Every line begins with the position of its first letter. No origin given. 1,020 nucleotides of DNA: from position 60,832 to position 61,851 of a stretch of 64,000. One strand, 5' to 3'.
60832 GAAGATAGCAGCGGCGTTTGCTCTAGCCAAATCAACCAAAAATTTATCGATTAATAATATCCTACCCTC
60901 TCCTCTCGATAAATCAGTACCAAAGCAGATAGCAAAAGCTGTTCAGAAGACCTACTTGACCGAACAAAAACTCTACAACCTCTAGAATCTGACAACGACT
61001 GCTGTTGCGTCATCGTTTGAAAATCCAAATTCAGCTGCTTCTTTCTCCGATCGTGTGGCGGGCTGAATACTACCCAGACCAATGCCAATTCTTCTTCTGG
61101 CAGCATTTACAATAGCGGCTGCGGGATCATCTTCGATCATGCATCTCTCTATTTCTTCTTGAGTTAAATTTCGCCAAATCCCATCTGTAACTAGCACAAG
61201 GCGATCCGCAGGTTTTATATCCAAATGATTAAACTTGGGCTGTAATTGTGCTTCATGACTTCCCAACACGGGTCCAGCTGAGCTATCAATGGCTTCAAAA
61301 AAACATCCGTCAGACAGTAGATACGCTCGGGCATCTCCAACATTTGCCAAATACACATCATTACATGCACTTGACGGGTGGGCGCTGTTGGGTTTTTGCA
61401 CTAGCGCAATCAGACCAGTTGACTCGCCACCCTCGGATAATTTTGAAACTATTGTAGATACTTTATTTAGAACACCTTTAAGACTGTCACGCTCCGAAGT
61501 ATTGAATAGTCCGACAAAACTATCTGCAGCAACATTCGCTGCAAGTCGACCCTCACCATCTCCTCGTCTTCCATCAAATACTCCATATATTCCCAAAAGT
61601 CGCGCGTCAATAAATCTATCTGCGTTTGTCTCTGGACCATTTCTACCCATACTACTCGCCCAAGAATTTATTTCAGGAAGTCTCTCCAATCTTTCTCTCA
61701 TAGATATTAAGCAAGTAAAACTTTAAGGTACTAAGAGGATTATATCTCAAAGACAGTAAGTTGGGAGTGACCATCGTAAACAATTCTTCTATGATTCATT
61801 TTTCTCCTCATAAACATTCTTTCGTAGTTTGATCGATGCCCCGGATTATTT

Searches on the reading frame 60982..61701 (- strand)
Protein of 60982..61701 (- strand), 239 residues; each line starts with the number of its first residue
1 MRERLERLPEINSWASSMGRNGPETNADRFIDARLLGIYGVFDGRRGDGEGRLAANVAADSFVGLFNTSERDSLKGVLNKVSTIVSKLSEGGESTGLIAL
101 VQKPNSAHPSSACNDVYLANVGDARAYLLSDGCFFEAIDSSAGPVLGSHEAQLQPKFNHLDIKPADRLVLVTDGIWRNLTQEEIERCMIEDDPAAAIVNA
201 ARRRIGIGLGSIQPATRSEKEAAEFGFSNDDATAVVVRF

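Call 58: search_protein_families(library=pfam, proteins=[window:60982-61701:-], max_evalue=0.00001)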
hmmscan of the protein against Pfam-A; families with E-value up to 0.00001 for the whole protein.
window:60982-61701:- (239 aa): 1 family
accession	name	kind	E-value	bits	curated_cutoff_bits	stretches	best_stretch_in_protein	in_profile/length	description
PF07228.17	SpoIIE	-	1.9e-07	31.6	25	1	112-239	71-191/192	Stage II sporulation protein E (SpoIIE)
